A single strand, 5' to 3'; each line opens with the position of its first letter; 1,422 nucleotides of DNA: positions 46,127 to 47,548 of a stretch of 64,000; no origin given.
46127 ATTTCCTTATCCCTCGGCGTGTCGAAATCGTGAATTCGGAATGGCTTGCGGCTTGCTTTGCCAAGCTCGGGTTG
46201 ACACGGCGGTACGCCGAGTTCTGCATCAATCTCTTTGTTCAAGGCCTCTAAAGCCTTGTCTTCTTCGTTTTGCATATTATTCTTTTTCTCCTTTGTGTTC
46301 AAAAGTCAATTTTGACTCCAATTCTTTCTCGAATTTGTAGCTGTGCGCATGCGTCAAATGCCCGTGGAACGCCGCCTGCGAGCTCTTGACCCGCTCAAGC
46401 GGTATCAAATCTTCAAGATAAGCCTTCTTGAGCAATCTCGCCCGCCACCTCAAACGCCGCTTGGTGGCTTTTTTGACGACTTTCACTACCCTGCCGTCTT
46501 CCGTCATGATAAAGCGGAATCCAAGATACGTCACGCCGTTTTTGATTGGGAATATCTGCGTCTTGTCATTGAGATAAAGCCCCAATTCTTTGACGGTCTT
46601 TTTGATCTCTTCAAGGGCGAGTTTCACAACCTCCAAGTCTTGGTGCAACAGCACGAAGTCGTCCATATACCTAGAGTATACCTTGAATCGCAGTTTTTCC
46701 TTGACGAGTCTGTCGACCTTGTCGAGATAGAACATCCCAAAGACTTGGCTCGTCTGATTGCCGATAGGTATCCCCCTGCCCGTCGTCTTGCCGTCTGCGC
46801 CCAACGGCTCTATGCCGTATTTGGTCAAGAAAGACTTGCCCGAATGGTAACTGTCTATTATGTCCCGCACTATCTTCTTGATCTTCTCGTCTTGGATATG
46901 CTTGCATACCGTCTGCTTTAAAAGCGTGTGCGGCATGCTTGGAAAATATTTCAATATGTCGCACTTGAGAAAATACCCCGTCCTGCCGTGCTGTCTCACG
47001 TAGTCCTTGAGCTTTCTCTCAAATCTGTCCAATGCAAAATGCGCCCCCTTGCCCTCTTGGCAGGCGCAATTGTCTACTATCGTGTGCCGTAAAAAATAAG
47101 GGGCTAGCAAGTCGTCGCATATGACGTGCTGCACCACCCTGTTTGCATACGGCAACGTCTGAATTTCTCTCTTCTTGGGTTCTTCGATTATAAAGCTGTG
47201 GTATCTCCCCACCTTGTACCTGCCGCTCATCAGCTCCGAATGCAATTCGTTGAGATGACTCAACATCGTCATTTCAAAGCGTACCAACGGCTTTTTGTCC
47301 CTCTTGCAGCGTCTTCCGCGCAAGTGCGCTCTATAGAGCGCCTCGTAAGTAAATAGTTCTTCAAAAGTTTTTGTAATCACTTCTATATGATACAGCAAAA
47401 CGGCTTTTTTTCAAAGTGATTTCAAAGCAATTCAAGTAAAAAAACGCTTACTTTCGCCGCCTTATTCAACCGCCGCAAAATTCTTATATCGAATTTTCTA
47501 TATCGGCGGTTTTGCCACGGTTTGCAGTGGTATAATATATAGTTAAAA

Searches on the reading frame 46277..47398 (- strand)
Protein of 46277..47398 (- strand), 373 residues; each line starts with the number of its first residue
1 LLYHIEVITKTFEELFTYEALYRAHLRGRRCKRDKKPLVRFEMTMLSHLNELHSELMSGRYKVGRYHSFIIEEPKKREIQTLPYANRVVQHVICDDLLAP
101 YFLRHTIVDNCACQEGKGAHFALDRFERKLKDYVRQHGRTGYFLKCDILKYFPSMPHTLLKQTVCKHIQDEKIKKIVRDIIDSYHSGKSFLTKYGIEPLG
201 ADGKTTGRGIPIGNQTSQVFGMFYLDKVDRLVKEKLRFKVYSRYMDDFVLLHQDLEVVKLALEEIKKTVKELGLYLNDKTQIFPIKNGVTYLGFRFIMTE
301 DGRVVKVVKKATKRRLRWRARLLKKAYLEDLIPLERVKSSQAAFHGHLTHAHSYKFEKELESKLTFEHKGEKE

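Call 5: search_protein_families(library=pfam, proteins=[window:46277-47398:-], max_evalue=0.01)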
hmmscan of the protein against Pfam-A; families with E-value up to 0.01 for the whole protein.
window:46277-47398:- (373 aa): 1 family
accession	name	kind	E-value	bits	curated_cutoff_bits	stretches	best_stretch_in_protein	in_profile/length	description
PF00078.32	RVT_1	-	8.3e-18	65.3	29.6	1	75-296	8-205/205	Reverse transcriptase (RNA-dependent DNA polymerase)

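Call 6: search_protein_families(library=ncbifam, proteins=[window:46277-47398:-], max_evalue=0.01)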
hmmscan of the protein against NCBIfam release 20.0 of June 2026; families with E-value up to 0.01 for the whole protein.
window:46277-47398:- (373 aa): 7 families
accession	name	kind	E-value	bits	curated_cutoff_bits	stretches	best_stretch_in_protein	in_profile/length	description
TIGR04416.1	group_II_RT_mat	equivalog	2.7e-22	79.4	300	1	34-317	21-292/353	group II intron reverse transcriptase/maturase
NF041747.1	Drt3a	equivalog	3.4e-15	56.3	200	1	141-304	111-270/412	antiviral reverse transcriptase Drt3a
NF038233.2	retron_St85_RT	exception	3.4e-11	43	235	1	128-287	76-217/289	retron St85 family RNA-directed DNA polymerase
NF041746.1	Drt2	equivalog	1.1e-08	34.7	390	1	205-297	219-322/416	antiviral reverse transcriptase Drt2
NF041749.1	Drt4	equivalog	3.7e-07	29.5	450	1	208-283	193-267/489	antiviral reverse transcriptase Drt4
NF041748.1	Drt3b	equivalog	2.7e-06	26.4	350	1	208-279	230-310/647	antiviral reverse transcriptase Drt3b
NF041750.1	Drt5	equivalog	8.8e-06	24.9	550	1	211-281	180-249/484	antiviral reverse transcriptase Drt5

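Call 22: search_solved_structures(query=window:46277-47398:-, max_evalue=0.001, show_alignments=1)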
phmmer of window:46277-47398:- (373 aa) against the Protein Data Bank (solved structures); distinct sequences matched with E-value up to 0.001: 7.
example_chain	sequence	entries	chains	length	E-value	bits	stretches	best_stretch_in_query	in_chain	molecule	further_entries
8ub7_A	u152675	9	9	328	1.8e-34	123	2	12-181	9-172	Reverse transcriptase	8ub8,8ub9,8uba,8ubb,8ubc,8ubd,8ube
6ar1_A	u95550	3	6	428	6.9e-10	42.1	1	46-324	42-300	GsI-IIC RT | Trt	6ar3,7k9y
6me0_C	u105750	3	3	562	9.4e-07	31.8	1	206-329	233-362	Maturase reverse transcriptase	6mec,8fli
8bgj_A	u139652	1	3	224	1.8e-06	30.9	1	130-294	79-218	RNA-directed DNA polymerase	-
9d4s_A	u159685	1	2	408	1.9e-05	27.5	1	75-321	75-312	Group II intron-like 4 reverse transcriptase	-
9d5x_A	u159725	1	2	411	1.9e-05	27.5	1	75-321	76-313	Group II intron-like 4 reverse transcriptase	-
7kft_D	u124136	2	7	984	4.5e-05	26.3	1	204-302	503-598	Cas6-RT-Cas1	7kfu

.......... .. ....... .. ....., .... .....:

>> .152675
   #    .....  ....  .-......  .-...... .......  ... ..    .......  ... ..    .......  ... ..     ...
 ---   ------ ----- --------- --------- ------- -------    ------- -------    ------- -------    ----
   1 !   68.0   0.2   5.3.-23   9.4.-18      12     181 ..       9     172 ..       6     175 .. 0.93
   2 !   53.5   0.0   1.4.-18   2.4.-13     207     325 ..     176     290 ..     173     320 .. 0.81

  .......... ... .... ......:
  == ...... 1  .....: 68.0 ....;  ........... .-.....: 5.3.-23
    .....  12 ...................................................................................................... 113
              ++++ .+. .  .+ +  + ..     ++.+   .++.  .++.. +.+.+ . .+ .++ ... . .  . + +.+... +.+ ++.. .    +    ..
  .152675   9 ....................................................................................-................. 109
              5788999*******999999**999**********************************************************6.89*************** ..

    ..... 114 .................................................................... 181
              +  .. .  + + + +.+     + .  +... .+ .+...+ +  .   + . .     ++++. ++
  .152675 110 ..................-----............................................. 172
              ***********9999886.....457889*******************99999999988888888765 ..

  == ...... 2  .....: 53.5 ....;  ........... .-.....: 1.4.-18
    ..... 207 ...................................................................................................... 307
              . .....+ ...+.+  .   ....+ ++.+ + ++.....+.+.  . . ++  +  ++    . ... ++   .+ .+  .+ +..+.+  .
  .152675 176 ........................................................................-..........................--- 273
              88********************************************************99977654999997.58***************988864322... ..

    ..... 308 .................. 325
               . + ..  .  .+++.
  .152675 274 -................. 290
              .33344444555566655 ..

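Call 52: find_homologous_proteins(query=window:46277-47398:-, max_evalue=1e-20)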
Query window:46277-47398:- (373 aa): 598 proteins with E <= 1e-20 among 3380 candidates; the best 120 are listed.
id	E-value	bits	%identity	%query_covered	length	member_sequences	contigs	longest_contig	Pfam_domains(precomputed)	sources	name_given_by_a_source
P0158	1.1e-244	830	100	98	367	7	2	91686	PF00078.33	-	-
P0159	4.1e-216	735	88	98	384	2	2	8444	PF00078.33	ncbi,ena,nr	ncbi:MAG: RNA-directed DNA polymerase [Clostridia bacterium]|nr:RNA-directed DNA polymerase [Clostri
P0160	7.3e-214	728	87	98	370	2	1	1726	PF00078.33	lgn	-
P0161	7.6e-209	712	83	100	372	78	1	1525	PF00078.33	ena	-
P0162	1.7e-166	572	68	97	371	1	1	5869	PF00078.33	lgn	-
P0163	5.1e-166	571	68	97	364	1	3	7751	PF00078.33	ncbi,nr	ncbi:MAG: RNA-directed DNA polymerase [Bacteroides sp.]|nr:RNA-directed DNA polymerase [Bacillota ba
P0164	2.3e-165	568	67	98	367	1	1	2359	PF00078.33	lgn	-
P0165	8.6e-165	567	67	98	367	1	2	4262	PF00078.33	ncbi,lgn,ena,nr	ncbi:MAG: RNA-directed DNA polymerase [Clostridia bacterium]|nr:RNA-directed DNA polymerase [Clostri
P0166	3.0e-164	565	66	98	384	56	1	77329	PF00078.33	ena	-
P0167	3.7e-164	565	68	97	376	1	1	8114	PF00078.33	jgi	-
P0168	1.0e-162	560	66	98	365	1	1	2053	PF00078.33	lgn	-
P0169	2.4e-161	555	66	98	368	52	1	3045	PF00078.33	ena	-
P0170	6.6e-161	554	65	98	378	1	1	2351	PF00078.33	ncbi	-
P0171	3.7e-160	551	66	97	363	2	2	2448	PF00078.33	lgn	-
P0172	4.7e-160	551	65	97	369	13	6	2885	PF00078.33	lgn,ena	-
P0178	7.8e-158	544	65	98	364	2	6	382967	PF00078.33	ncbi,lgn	-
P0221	2.5e-148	512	61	96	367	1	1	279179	PF00078.33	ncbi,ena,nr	ncbi:MAG: RNA-directed DNA polymerase [Clostridiales bacterium]|nr:RNA-directed DNA polymerase [Clos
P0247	1.2e-146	507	60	96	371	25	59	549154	PF00078.33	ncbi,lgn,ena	-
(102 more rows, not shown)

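Call 54: find_encoding_contigs(protein=P0158, flank=10000, max_places=6)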
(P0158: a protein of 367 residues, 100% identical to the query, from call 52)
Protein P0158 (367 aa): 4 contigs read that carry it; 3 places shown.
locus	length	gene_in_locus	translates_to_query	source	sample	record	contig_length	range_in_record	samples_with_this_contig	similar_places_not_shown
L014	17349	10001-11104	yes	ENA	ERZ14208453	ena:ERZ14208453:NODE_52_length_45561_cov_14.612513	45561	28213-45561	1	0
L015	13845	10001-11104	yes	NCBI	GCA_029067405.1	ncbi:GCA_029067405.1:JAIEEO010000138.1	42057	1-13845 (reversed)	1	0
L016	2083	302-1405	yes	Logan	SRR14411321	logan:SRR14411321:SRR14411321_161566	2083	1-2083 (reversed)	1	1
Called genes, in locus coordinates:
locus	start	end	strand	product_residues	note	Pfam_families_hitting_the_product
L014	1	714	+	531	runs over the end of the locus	PF28550:DUF8436, PF01266:DAO (faint), PF03486:HI0933_like (faint), PF21688:FAD-depend_C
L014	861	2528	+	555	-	PF13855:LRR_8 (faint), PF13306:LRR_5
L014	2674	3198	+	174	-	PF04014:MazE_antitoxin, PF15714:SpoVT_C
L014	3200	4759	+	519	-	PF01943:Polysacc_synt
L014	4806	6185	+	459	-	PF01503:PRA-PH (faint), PF03819:MazG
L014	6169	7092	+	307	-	PF01207:Dus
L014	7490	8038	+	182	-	PF00588:SpoU_methylase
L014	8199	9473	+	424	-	PF13173:AAA_14, PF13635:DUF4143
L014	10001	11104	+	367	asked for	PF00078:RVT_1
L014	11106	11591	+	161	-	PF22296:bAvd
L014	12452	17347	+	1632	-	?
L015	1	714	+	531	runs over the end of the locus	PF28550:DUF8436, PF01266:DAO (faint), PF03486:HI0933_like (faint), PF21688:FAD-depend_C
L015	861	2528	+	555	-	PF13855:LRR_8 (faint), PF13306:LRR_5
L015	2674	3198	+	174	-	PF04014:MazE_antitoxin, PF15714:SpoVT_C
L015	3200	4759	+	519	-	PF01943:Polysacc_synt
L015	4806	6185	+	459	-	PF01503:PRA-PH (faint), PF03819:MazG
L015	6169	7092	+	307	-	PF01207:Dus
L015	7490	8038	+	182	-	PF00588:SpoU_methylase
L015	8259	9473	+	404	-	PF13173:AAA_14, PF13635:DUF4143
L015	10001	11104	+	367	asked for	PF00078:RVT_1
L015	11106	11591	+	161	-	PF22296:bAvd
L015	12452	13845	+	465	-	?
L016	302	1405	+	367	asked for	PF00078:RVT_1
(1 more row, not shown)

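Call 55: list_cluster_members(proteins=[P0158, P0159, P0160, P0161])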
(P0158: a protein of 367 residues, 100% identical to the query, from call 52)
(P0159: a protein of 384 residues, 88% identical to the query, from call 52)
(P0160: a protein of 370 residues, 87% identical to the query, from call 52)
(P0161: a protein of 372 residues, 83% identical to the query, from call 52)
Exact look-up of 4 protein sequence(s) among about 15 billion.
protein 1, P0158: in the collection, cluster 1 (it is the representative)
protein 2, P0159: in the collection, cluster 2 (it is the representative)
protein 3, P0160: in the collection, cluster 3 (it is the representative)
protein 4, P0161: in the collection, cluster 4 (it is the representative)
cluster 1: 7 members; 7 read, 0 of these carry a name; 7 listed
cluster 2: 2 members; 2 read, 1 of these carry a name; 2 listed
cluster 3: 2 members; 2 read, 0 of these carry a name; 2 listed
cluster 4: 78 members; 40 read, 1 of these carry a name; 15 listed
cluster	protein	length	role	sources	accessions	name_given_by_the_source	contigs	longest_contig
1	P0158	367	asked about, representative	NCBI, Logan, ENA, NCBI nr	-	-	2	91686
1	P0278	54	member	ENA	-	-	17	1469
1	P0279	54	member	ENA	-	-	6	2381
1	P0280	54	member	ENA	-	-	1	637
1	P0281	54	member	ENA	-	-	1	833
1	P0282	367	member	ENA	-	-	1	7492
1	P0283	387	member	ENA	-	-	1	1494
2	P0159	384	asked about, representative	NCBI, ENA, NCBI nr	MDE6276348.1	MAG: RNA-directed DNA polymerase [Clostridia bacterium] | RNA-directed DNA polymerase [Clostridia bacterium]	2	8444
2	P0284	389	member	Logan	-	-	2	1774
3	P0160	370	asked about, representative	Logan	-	-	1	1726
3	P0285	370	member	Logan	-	-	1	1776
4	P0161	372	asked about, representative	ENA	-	-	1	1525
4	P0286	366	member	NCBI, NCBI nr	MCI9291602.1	MAG: hypothetical protein HFE32_07420 [Clostridia bacterium] | hypothetical protein [Clostridia bacterium]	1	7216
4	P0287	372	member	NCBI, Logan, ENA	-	-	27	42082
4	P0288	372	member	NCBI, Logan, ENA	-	-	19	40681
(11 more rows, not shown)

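Call 71: find_encoding_contigs(protein=P0178, flank=9000, max_places=1)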
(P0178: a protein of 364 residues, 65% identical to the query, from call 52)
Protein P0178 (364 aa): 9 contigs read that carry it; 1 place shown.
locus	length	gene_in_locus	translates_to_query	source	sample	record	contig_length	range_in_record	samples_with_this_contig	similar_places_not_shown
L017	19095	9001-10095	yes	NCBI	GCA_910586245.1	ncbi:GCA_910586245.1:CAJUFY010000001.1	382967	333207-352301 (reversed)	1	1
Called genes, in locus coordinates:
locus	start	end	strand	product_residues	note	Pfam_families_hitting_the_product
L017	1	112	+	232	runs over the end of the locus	PF00561:Abhydrolase_1, PF12146:Hydrolase_4 (weak), PF12697:Abhydrolase_6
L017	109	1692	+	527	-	PF08245:Mur_ligase_M, PF02875:Mur_ligase_C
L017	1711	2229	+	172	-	PF14512:TM1586_NiRdase (faint), PF00881:Nitroreductase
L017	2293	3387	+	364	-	PF01820:Dala_Dala_lig_N, PF02222:ATP-grasp, PF02786:CPSase_L_D2, PF07478:Dala_Dala_lig_C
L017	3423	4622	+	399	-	PF00180:Iso_dh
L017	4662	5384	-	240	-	PF04298:Zn_peptidase_2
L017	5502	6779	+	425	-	PF01018:GTP1_OBG, PF01926:MMR_HSR1, PF02421:FeoB_N, PF09269:DUF1967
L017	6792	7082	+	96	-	PF01985:CRS1_YhbY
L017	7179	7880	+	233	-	-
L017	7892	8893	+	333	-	PF14057:GGGtGRT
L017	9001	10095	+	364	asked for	PF00078:RVT_1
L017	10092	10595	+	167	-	PF22296:bAvd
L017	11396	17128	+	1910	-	PF19789:DUF6273 (weak), PF00404:Dockerin_1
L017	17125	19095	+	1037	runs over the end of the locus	PF12733:Cadherin-like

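Call 72: find_encoding_contigs(protein=P0221, flank=9000, max_places=1)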
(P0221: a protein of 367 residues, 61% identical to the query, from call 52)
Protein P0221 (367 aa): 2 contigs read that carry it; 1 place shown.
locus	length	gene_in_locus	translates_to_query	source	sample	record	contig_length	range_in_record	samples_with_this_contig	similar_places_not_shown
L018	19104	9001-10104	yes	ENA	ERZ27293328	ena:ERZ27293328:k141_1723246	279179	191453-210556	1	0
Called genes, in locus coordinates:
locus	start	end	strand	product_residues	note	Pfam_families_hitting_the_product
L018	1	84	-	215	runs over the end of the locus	PF05239:PRC (faint)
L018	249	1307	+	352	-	PF13421:Band_7_1, PF01145:Band_7, PF17032:Zn_ribbon_15 (faint), PF12773:DZR, PF13240:Zn_Ribbon_1, PF13248:Zn_ribbon_3 (weak), PF13240:Zn_Ribbon_1, PF13248:Zn_ribbon_3 (weak), +3 more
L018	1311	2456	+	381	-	PF08271:Zn_Ribbon_TF (faint)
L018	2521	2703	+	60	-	PF08984:DUF1858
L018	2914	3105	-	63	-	PF01381:HTH_3, PF13443:HTH_26 (weak)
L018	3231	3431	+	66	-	PF13443:HTH_26, PF01381:HTH_3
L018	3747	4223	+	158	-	-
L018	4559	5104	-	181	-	PF00857:Isochorismatase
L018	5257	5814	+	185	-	PF01613:Flavin_Reduct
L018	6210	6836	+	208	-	PF12710:HAD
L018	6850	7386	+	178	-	PF00156:Pribosyltran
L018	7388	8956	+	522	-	PF00501:AMP-binding, PF13193:AMP-binding_C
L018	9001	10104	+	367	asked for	PF00078:RVT_1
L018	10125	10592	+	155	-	PF22296:bAvd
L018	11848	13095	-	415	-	PF02661:Fic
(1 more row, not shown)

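Call 73: find_encoding_contigs(protein=P0247, flank=9000, max_places=1)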
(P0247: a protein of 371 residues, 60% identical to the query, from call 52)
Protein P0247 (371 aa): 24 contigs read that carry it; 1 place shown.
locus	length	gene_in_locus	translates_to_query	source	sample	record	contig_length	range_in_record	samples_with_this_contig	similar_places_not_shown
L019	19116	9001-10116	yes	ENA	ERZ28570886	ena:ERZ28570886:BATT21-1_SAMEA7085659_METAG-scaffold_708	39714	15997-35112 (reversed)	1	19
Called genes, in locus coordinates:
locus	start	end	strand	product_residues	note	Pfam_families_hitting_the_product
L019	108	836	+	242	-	-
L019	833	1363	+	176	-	PF28549:NDPSase_N (weak), PF00293:NUDIX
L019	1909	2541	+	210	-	PF12822:ECF_trnsprt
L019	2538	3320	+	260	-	PF03309:Pan_kinase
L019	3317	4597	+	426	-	PF03447:NAD_binding_3, PF00742:Homoserine_dh, PF01842:ACT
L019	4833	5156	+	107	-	-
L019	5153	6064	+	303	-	PF04909:Amidohydro_2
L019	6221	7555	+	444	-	PF02812:ELFV_dehydrog_N, PF00208:ELFV_dehydrog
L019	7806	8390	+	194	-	PF03547:Mem_trans (weak)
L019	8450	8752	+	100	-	PF03547:Mem_trans (weak)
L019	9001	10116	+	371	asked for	PF00078:RVT_1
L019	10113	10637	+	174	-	PF22296:bAvd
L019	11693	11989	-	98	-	-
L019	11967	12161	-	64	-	-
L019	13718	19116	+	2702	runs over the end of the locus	PF18657:YDG, PF18676:MBG_2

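Call 81: search_protein_families(library=phrogs, proteins=[window:46277-47398:-], max_evalue=0.001)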
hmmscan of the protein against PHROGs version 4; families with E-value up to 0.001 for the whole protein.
window:46277-47398:- (373 aa): 2 families
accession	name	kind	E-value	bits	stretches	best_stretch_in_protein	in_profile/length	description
phrog_1423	-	DNA, RNA and nucleotide metabolism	2e-97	328.5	1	8-366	99-440/1040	Reverse transcriptase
phrog_2825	-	DNA, RNA and nucleotide metabolism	4.7e-08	33.6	1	75-294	58-247/336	polymerase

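Call 85: search_protein_families(library=padloc, proteins=[window:46277-47398:-], max_evalue=0.001)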
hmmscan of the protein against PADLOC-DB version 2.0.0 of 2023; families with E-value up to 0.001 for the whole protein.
window:46277-47398:- (373 aa): 64 families (the best 25 are shown)
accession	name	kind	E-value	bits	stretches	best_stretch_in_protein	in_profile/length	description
PDLC01136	RT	-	2.4e-33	113.7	1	33-299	26-261/263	RT (reverse transcriptase)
PDLC02063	Cas1_IIIb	-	3.4e-26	89.9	1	38-345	35-289/617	-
PDLC03754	RT_UG17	-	6.6e-26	89.1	1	33-316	32-286/429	DRT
PDLC03779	RT_UG4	-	8.8e-23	78.9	1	104-326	83-284/307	DRT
PDLC03756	RT_UG19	-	7.2e-21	72.9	1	125-297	133-284/562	DRT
PDLC03768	Drt3a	-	1.9e-20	71.7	1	140-308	134-276/411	DRT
PDLC03759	RT_UG21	-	1.6e-19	68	1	124-283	128-265/503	DRT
PDLC03764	RT_UG26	-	4.1e-17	60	1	73-332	68-307/398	DRT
PDLC01607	RT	-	1e-16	59.6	1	81-296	10-161/161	"CAS-I,CAS-II,CAS-III,CAS-IV,CAS-V,CAS-VI; acquisition_associated"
PDLC03785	RT_UG9_large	-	3.2e-15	53.5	1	129-353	366-550/772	DRT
PDLC03755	RT_UG18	-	7.1e-15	53.3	1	78-309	62-274/295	DRT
PDLC03775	RT_UG36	-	4.7e-14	50.2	1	141-279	143-262/557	DRT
PDLC03758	RT_UG20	-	6.1e-14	49.9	1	124-286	131-271/511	DRT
PDLC03773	RT_UG34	-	1e-13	49.1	1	125-289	130-293/512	DRT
PDLC03774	RT_UG35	-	3e-13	46.9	1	135-285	453-588/938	DRT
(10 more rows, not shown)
